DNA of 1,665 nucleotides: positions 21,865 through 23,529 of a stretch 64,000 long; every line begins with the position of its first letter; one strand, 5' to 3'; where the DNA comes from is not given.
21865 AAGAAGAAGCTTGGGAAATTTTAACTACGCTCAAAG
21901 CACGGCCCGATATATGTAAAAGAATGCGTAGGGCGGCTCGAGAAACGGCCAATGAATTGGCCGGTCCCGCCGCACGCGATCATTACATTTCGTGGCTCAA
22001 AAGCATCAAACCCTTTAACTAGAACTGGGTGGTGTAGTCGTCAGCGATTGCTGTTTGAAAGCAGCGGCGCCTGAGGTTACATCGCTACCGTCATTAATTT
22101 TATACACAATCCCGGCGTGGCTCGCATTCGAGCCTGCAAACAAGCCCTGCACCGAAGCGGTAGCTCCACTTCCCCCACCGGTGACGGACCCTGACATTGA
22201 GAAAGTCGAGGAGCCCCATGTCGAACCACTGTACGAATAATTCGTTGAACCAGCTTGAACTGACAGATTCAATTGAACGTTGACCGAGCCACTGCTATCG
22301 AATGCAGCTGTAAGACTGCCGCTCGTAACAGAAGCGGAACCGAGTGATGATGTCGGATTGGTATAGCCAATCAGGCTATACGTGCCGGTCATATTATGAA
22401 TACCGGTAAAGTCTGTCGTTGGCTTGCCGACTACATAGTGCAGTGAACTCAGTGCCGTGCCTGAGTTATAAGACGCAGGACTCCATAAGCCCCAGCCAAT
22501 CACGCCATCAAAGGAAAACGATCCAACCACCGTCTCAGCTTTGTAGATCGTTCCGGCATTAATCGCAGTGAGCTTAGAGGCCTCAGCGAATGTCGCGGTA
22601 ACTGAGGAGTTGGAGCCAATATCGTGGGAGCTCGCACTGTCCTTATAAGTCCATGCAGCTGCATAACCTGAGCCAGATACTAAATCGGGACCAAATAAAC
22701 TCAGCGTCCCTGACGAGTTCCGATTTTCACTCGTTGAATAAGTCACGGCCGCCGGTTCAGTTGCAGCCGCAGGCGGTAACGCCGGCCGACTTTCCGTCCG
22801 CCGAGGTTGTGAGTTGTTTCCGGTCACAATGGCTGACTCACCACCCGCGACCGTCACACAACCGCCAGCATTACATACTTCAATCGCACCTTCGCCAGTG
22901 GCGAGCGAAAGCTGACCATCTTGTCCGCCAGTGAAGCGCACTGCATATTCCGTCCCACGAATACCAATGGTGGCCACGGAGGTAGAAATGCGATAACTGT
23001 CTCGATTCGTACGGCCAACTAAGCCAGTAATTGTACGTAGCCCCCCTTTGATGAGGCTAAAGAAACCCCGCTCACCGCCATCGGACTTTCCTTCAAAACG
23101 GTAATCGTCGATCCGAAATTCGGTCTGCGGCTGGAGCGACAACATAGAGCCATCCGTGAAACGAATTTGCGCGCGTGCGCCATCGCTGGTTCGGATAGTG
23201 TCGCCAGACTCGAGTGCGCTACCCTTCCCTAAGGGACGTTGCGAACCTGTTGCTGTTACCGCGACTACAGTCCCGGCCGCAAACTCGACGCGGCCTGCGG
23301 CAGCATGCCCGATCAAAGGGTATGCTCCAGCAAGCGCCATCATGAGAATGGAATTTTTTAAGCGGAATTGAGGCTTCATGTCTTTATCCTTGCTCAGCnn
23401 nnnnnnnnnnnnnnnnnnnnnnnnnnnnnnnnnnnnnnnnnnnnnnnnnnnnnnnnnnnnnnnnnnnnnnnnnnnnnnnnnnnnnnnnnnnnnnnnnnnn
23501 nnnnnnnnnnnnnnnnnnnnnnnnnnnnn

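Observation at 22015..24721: Slam/DUF560-like outer-membrane protein paired with a secreted FecR-domain protein carrying a TbpB/fHbp-type C-terminal barrel signature: a candidate type XI secretion pair with non-canonical cargo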

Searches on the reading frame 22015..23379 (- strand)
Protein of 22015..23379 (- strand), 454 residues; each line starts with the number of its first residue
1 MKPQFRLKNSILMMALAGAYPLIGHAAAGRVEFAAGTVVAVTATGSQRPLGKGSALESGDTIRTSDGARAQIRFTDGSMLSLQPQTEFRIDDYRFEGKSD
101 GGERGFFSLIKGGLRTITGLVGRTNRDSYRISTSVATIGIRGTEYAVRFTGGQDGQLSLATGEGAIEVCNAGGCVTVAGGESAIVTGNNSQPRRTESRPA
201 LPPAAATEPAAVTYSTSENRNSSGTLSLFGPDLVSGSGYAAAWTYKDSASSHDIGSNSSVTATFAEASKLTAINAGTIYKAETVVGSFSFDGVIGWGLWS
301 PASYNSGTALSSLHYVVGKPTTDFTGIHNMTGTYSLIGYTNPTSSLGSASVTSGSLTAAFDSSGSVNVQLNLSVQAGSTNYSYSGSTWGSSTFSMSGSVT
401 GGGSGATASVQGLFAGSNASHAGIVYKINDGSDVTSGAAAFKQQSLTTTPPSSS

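Call 3: search_protein_families(library=pfam, proteins=[window:22015-23379:-], max_evalue=1)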
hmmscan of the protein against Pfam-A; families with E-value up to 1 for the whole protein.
window:22015-23379:- (454 aa): 1 family
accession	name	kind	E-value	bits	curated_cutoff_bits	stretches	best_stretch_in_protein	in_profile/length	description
PF04773.18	FecR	-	3.1e-15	56.8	24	1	60-166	1-96/97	FecR protein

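Call 4: search_protein_families(library=ncbifam, proteins=[window:22015-23379:-], max_evalue=1)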
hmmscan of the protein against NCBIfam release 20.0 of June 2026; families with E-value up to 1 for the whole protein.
window:22015-23379:- (454 aa): 4 families
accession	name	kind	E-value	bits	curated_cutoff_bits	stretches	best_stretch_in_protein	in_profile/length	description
NF033682.1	retention_LapA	subfamily_domain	1.8e-08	34.7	50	1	31-92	6-67/145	retention module-containing protein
NF047849.1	Lsa33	exception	4.7e-08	32.6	420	1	31-188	32-187/310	surface adhesin Lsa33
NF033165.1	lipo_LipL45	exception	2.5e-06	26.8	350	1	50-162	61-169/391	lipoprotein LipL45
NF007296.1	PRK09774.1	equivalog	0.032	13.4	385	1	36-169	81-201/313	ferric citrate uptake sigma factor regulator FecR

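Call 6: search_solved_structures(query=window:22015-23379:-, max_evalue=10, show_alignments=3)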
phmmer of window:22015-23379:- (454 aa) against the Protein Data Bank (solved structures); distinct sequences matched with E-value up to 10: 0.

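Call 14: find_homologous_proteins(query=window:22015-23379:-, max_evalue=0.001)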
Query window:22015-23379:- (454 aa): 1312 proteins with E <= 0.001 among 8000 candidates; the best 120 are listed.
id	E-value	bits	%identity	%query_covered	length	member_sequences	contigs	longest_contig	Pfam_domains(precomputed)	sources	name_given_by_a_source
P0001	1.3e-284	962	100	100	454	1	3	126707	PF04773.19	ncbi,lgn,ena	-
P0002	7.9e-138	478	51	99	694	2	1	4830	PF04773.19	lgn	-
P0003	1.8e-137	477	56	99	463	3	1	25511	PF04773.19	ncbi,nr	ncbi:MAG TPA: FecR family protein [Rhodocyclaceae bacterium]|nr:FecR family protein [Rhodocyclaceae 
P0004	3.1e-135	470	53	99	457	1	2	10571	PF04773.19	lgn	-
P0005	1.2e-134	468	53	99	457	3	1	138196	PF04773.19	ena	-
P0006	7.9e-134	465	55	100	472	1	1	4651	PF04773.19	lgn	-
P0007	7.3e-133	462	53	98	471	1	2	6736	PF04773.19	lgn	-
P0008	4.8e-131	456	55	98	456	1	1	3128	PF04773.19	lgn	-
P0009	6.4e-128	445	51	98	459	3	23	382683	PF04773.19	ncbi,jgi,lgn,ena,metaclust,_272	metaclust:\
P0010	2.9e-127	443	53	99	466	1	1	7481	PF04773.19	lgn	-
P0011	1.0e-125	438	56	85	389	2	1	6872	PF04773.19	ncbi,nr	ncbi:MAG TPA: FecR family protein, partial [Rhodocyclaceae bacterium]|nr:FecR family protein [Rhodoc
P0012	4.6e-122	426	50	99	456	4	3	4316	PF04773.19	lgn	-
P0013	1.9e-121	424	50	98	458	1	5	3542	PF04773.19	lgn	-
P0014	2.9e-121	424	52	95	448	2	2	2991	PF04773.19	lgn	-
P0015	1.1e-119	418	50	98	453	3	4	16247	PF04773.19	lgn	-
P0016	1.1e-118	415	47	99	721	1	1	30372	PF04773.19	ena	-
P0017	2.2e-118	414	50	98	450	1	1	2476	PF04773.19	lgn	-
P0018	1.7e-117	411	51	98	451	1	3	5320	PF04773.19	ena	-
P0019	5.0e-117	410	46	99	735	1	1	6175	PF04773.19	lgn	-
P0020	1.6e-116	408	50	98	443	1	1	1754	PF04773.19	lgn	-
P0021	3.8e-116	407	51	98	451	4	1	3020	PF04773.19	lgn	-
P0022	8.0e-116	406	49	99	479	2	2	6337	PF04773.19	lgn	-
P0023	9.8e-116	405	49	98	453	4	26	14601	PF04773.19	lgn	-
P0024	2.1e-115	404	49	98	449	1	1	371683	PF04773.19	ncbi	-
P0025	4.7e-115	403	49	97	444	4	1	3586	PF04773.19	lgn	-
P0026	6.2e-115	403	49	97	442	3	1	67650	PF04773.19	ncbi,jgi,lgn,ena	ncbi:MAG: FecR family protein [Rhodocyclaceae bacterium]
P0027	1.1e-113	399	48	97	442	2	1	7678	PF04773.19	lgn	-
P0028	2.6e-113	397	51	97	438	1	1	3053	PF04773.19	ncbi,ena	-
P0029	4.5e-113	397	49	98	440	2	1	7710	PF04773.19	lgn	-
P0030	5.1e-113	396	50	97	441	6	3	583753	PF04773.19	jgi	jgi:hypothetical protein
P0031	5.6e-113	396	49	97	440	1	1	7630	PF04773.19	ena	-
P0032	6.5e-113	396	49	98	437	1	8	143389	PF04773.19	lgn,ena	-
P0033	8.0e-113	396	49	97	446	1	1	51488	PF04773.19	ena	-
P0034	8.7e-113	396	48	98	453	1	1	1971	PF04773.19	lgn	-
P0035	1.2e-112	395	51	98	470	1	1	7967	PF04773.19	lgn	-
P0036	1.8e-112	395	49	98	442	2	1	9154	PF04773.19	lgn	-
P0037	3.5e-112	394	49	97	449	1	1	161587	PF04773.19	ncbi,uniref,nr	ncbi:MAG: FecR domain-containing protein [Propionivibrio sp.]|uniref:FecR domain-containing protein 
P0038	7.6e-112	393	50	97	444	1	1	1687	PF04773.19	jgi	-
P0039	1.4e-111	392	50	98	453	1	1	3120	PF04773.19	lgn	-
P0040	1.7e-111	391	48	98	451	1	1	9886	PF04773.19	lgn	-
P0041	8.4e-111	389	49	97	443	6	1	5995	PF04773.19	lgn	-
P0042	1.0e-110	389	48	98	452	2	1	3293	PF04773.19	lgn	-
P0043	1.1e-110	389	50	97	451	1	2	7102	PF04773.19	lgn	-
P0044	2.1e-110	388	49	98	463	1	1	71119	PF04773.19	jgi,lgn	jgi:hypothetical protein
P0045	2.3e-110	388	46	98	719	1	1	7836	PF04773.19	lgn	-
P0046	5.1e-110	387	48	97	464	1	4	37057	PF04773.19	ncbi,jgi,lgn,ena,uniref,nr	ncbi:MAG: FecR domain-containing protein [Propionivibrio sp.]|uniref:FecR family protein n=1 Tax=Pro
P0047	5.7e-110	386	49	98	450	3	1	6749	PF04773.19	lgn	-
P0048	7.2e-110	386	50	98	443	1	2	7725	PF04773.19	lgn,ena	-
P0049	9.6e-110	386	50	98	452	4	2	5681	PF04773.19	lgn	-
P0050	1.0e-109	386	47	97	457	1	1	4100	PF04773.19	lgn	-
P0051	1.1e-109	385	48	98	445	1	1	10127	PF04773.19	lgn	-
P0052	1.7e-109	385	47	98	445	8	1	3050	PF04773.19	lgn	-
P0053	2.0e-109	385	47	98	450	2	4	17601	PF04773.19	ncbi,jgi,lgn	jgi:hypothetical protein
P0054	2.0e-109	385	48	98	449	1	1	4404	PF04773.19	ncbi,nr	ncbi:MAG TPA: FecR family protein [Azospira sp.]|nr:FecR family protein [Azospira sp.]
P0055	3.6e-109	384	47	97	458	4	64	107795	PF04773.19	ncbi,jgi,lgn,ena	-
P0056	4.4e-109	383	49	97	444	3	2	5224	PF04773.19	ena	-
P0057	5.2e-109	383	48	98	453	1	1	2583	PF04773.19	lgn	-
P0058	6.5e-109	383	49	97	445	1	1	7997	PF04773.19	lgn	-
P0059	1.0e-108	382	49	97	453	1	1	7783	PF04773.19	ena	-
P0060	1.3e-108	382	49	97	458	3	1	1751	PF04773.19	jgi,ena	jgi:hypothetical protein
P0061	3.3e-108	381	48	98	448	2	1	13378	PF04773.19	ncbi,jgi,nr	ncbi:MAG TPA: FecR family protein [Azonexus sp.]|nr:FecR family protein [Azonexus sp.]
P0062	3.4e-108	381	45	98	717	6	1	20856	PF04773.19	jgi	jgi:hypothetical protein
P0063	3.5e-108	380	47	97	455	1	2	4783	PF04773.19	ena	-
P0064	3.8e-108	380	50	97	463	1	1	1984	PF04773.19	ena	-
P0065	4.9e-108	380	47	98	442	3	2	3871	PF04773.19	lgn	-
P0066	5.5e-108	380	49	98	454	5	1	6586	PF04773.19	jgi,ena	-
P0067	9.3e-108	379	48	97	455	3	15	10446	PF04773.19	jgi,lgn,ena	jgi:hypothetical protein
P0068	9.7e-108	379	48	98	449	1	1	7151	PF04773.19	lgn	-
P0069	1.4e-107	379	50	97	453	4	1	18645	PF04773.19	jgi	jgi:hypothetical protein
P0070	6.9e-107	376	51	91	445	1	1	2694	PF04773.19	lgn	-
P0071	1.3e-106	375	48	97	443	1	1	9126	PF04773.19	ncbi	-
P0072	5.1e-106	373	48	94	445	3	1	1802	PF04773.19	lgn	-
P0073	7.2e-106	373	48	97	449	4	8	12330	PF04773.19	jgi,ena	jgi:hypothetical protein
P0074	1.9e-105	371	47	97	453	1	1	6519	PF04773.19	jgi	jgi:hypothetical protein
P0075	1.9e-105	371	46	97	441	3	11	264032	PF04773.19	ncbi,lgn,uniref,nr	ncbi:FecR family protein [Propionivibrio sp.]|uniref:FecR family protein n=1 Tax=Propionivibrio sp. 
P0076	3.5e-105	371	46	98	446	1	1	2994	PF04773.19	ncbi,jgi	-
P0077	1.6e-104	368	48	97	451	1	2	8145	PF04773.19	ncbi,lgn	-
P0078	2.0e-104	368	48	97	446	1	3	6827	PF04773.19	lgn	-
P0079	3.0e-104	368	47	99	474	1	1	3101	PF04773.19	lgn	-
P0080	3.7e-104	367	47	97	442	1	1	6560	PF04773.19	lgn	-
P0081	6.9e-104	366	47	97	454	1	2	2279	PF04773.19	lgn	-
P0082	1.9e-103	365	45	97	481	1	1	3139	PF04773.19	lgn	-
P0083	1.9e-103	365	45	98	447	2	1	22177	PF04773.19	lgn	-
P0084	4.8e-103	364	48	97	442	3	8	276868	PF04773.19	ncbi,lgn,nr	ncbi:MAG: FecR family protein [Rhodocyclaceae bacterium]|nr:FecR family protein [Rhodocyclaceae bact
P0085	6.5e-103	363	47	97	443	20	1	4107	PF04773.19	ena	-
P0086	1.1e-102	362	46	98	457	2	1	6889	PF04773.19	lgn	-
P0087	2.8e-102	361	48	98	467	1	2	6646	PF04773.19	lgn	-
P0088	3.7e-102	361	44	100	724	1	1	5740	PF04773.19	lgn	-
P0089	7.6e-102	360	46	97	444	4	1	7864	PF04773.19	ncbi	-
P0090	1.0e-101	359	45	97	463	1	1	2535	PF04773.19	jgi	jgi:hypothetical protein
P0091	1.3e-101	359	47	98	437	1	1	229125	PF04773.19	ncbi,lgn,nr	ncbi:MAG: FecR family protein [Azonexus sp.]|nr:FecR family protein [Azonexus sp.]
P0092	9.2e-101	356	45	97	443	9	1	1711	PF04773.19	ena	-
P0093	1.0e-100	356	45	98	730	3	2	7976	PF04773.19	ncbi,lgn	-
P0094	2.9e-100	354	46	97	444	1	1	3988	PF04773.19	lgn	-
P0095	8.6e-100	353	46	99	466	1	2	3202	PF04773.19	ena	-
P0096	2.6e-99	351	48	98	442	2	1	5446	PF04773.19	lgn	-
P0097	4.2e-99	351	44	99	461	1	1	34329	PF04773.19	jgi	-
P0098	8.0e-99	350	46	97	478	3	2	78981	PF04773.19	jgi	jgi:hypothetical protein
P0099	9.2e-99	349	45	95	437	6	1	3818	PF04773.19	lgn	-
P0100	1.2e-98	349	47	99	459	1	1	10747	PF04773.19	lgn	-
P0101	2.1e-98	348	47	91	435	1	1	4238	PF04773.19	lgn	-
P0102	2.9e-98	348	45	98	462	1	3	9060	PF04773.19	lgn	-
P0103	3.8e-98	347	45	97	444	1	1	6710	PF04773.19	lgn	-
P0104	4.9e-98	347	43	94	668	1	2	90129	PF04773.19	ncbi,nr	ncbi:MAG TPA: FecR family protein [Burkholderiales bacterium]|nr:FecR family protein [Burkholderiale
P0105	5.5e-98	347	45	97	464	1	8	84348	PF04773.19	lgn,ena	-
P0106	1.4e-97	346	48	79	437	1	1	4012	PF04773.19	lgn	-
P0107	1.6e-97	345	46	95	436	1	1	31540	PF04773.19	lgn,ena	-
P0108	1.8e-97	345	47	91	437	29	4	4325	PF04773.19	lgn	-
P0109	1.8e-97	345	44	95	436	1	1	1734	PF04773.19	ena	-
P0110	2.2e-97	345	45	98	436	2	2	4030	PF04773.19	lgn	-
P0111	2.3e-97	345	46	92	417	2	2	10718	PF04773.19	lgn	-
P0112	2.9e-97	344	47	93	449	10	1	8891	PF04773.19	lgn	-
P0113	3.1e-97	344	45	97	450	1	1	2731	PF04773.19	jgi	-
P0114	6.5e-97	343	46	97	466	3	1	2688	PF04773.19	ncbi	-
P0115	7.7e-97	343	46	98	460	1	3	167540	PF04773.19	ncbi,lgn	-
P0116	1.1e-96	343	44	95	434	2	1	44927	PF04773.19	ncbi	-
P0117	1.2e-96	342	45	97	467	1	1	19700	PF04773.19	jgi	-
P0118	1.7e-96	342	43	96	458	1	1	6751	PF04773.19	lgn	-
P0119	2.1e-96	342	45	96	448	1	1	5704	PF04773.19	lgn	-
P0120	2.7e-96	341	45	97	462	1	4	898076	PF04773.19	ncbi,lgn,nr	ncbi:MAG: FecR domain-containing protein [Zoogloeaceae bacterium]|nr:FecR domain-containing protein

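Call 19: find_related_loci(query=A1, collection=genome_contigs, flank=8000)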
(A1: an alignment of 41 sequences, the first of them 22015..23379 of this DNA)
Query A1 (454 aa) in genome_contigs; peptide patterns used: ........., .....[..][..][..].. (x = any residue, [..] = any of these).
599 stretches matched a pattern (row limit reached: there are more); 591 encode a relative of the query (tblastn E <= 1e-3); the best 80 are kept; 80 distinct loci.
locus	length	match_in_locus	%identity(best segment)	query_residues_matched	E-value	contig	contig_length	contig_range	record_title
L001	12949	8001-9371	56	1-449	3e-140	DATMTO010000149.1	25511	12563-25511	MAG TPA_asm: Rhodocyclaceae bacterium isolate SMAG_U13015 k141_371626, whole genome shotgun sequence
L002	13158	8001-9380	50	1-453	3e-120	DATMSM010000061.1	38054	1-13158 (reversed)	MAG TPA_asm: Rhodocyclaceae bacterium isolate SMAG_U12986 k141_35609, whole genome shotgun sequence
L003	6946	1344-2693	49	1-444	1e-119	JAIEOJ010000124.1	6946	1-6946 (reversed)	MAG: Rhodocyclaceae bacterium isolate co.spades.DASTOOL.1kb_100 c_000000416496, whole genome shotgun sequence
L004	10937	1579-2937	47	5-443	2e-115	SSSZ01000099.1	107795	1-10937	MAG: Azonexaceae bacterium isolate XMAS_Bin21 XMAS_Bin21_1146409, whole genome shotgun sequence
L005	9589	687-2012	46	5-443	2e-114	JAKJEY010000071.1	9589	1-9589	MAG: Proteobacteria bacterium isolate UR.bin50 NODE_71_length_9589_cov_2.198381, whole genome shotgun sequence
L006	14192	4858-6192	47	5-451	6e-112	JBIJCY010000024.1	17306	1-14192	MAG: Rhodocyclaceae bacterium isolate ME2006-08-22D15_3300044611_group2_bin128 Rohwer_bin2355_scaffold_2978_c1, whole ge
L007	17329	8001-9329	49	5-443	5e-112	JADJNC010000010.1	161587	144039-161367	MAG: Candidatus Propionivibrio dominans isolate EsbW_18-Q3-R4-48_MAXAC.044 tig00011544-10-1587760, whole genome shotgun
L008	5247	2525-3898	48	5-443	6e-112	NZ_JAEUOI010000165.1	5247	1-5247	MAG: Propionivibrio sp. isolate new MAG-195 k141_4379987, whole genome shotgun sequence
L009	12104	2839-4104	47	4-429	2e-107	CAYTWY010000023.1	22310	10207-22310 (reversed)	MAG TPA_asm: uncultured Propionivibrio sp. isolate SRP192927_co1_1069 genome assembly, contig: NODE_4468_length_22310_co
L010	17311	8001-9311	47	1-443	8e-107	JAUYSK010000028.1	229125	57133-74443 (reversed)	MAG: Azonexus sp. isolate C8_concoct.bin.10 C8_k141_213773, whole genome shotgun sequence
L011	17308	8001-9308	48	5-443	9e-106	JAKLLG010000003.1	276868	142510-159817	MAG: Rhodocyclaceae bacterium isolate MAG.136 MAG.136-scaffold_23, whole genome shotgun sequence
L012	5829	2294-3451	46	5-382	1e-101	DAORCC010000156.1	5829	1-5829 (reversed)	MAG TPA_asm: Azospira sp. isolate AMR_MDS_0916 NODE_9526_length_5829_cov_10.321787, whole genome shotgun sequence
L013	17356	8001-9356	45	1-448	6e-99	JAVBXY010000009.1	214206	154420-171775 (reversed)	MAG: Rhodocyclaceae bacterium isolate GS19 21, whole genome shotgun sequence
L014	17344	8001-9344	44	1-443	4e-98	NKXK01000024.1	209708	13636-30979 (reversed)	MAG: Rhodocyclaceae bacterium isolate mtb01 NODE_4_length_209708_cov_11.608, whole genome shotgun sequence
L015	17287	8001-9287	44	20-443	1e-97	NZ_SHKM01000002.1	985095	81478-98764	Azospira oryzae strain DSM 21223 Ga0310491_12, whole genome shotgun sequence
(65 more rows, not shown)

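Call 25: predict_structure(alignment_id=A1)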
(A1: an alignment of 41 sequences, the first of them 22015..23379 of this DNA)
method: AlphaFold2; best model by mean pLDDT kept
length: 454 residues; sequences in the alignment: 41
mean_pLDDT: 84.8   pTM: 0.54
mean pLDDT of the five models: 84.8, 84.7, 83.1, 77.9, 77.6
residues with pLDDT >= 90: 239; 70-90: 145; 50-70: 46; < 50: 24
segments of 3 or more residues with pLDDT < 50: 1-4, 20-24, 206-220
pLDDT, mean of each block of 10 residues (from residue 1): 52 58 62 90 85 91 89 88 92 78 82 79 66 83 81 85 86 88 90 89 51 37 59 94 92 94 94 97 93 95 91 97 88 96 91 94 93 94 92 94 91 96 97 95 92 69
secondary structure, 60 per line:
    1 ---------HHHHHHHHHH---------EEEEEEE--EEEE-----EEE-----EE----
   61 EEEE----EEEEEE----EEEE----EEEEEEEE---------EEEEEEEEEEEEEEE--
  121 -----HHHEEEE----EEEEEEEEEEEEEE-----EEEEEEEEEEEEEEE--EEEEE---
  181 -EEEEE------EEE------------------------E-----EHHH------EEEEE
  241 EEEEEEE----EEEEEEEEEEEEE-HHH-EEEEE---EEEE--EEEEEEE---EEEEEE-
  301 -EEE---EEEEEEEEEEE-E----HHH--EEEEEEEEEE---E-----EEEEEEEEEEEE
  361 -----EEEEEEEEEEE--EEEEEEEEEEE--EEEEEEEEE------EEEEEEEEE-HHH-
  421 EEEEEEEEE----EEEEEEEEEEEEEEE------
elements in order: H10-19 E29-35 E38-41 E47-49 E61-64 E69-74 E79-82 E87-94 E104-118 E129-132 E137-150 E156-170 E173-177 E182-186 E193-195 E236-247 E252-264 E270-274 E278-281 E284-290 E294-299 E302-304 E308-318 E330-339 E349-360 E366-376 E379-389 E392-400 E407-415 E421-429 E434-448

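Call 29: fold_search(model_id=the predicted structure, library=pdb)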
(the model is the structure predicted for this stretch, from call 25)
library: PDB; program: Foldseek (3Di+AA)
matches with E <= 10: 896; with E <= 0.001: 31
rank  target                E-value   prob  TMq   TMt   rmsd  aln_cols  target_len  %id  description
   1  4qq1_C                5.2e-07  1.00  0.25  0.22  21.7       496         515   13  Crystal structure of the isotype 1 Transferrin binding protein B (TbpB) from serogroup B Neisseria meningitidis (released 2015-04-01)
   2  9clm_B                2.1e-06  1.00  0.28  0.22  21.2       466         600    9  Transferrin Binding Protein A in complex with transferrin binding protein B and two molecules of transferrin (released 2026-03-04)
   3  4qq1_A                3.4e-06  1.00  0.29  0.25  22.1       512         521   10  Crystal structure of the isotype 1 Transferrin binding protein B (TbpB) from serogroup B Neisseria meningitidis (released 2015-04-01)
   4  3ve1_A                7.2e-06  1.00  0.29  0.25  20.4       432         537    9  The 2.9 angstrom crystal structure of Transferrin binding protein B (TbpB) from serogroup B M982 Neisseria meningitidi (released 2012-02-22)
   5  4o3w_A                8.3e-06  1.00  0.29  0.25  21.8       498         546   10  Crystal structure of the vaccine antigen Transferrin Binding Protein B (TbpB) mutant Tyr-63-Ala from Actinobacillus su (released 2015-01-14)
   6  9pa8_B                1.1e-05  1.00  0.27  0.23  19.4       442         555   10  NmTbpB and Tf protein complex (released 2026-03-04)
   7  3ve2_B                1.3e-05  1.00  0.28  0.25  19.9       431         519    8  The 2.1 angstrom crystal structure of Transferrin binding protein B (TbpB) from serogroup B M982 Neisseria meningitidi (released 2012-02-22)
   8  3ve1_C                1.5e-05  1.00  0.29  0.25  21.4       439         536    9  The 2.9 angstrom crystal structure of Transferrin binding protein B (TbpB) from serogroup B M982 Neisseria meningitidi (released 2012-02-22)
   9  3pqu_B                1.5e-05  1.00  0.28  0.24  21.6       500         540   11  The crystal structures of porcine pathogen AsH57_TbpB (released 2011-02-02)
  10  5kkx_A                1.9e-05  1.00  0.27  0.47   7.4       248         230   13  Crystal structure of a TbpB C-lobe mutant from Neisseria meningitidis M982 (released 2017-07-19)
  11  3ve2_A                2.3e-05  1.00  0.28  0.25  19.8       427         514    8  The 2.1 angstrom crystal structure of Transferrin binding protein B (TbpB) from serogroup B M982 Neisseria meningitidi (released 2012-02-22)
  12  3pqu_A                2.6e-05  1.00  0.28  0.24  22.0       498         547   11  The crystal structures of porcine pathogen AsH57_TbpB (released 2011-02-02)
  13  4o3w_B                4.3e-05  1.00  0.28  0.25  22.0       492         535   11  Crystal structure of the vaccine antigen Transferrin Binding Protein B (TbpB) mutant Tyr-63-Ala from Actinobacillus su (released 2015-01-14)
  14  5kkx_B                6.6e-05  1.00  0.28  0.48   7.3       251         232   13  Crystal structure of a TbpB C-lobe mutant from Neisseria meningitidis M982 (released 2017-07-19)
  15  9clt_B                7.3e-05  1.00  0.28  0.24  20.7       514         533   11  Transferrin Binding Protein A in complex with transferrin binding protein B and transferrin (iron bound to N lobe only (released 2026-03-11)
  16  4m0n                  9.6e-05  1.00  0.24  0.48   3.6       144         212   15  Crystal structure of a putative anti-sigma factor (BDI_1681) from Parabacteroides distasonis ATCC 8503 at 1.65 A resolut (released 2013-10-16)
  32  7re4_A                1.3e-03  1.00  0.22  0.36   8.7       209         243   18  Apo Hemophilin from A. baumannii (released 2021-11-17)
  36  7re4_C                1.9e-03  1.00  0.22  0.37   8.4       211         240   17  Apo Hemophilin from A. baumannii (released 2021-11-17)
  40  7re4_E                4.6e-03  1.00  0.22  0.37   8.7       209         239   18  Apo Hemophilin from A. baumannii (released 2021-11-17)
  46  8gm3_A                7.0e-03  1.00  0.21  0.39   7.1       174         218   18  Vibrio harveyi Holo HphA (released 2024-03-27)
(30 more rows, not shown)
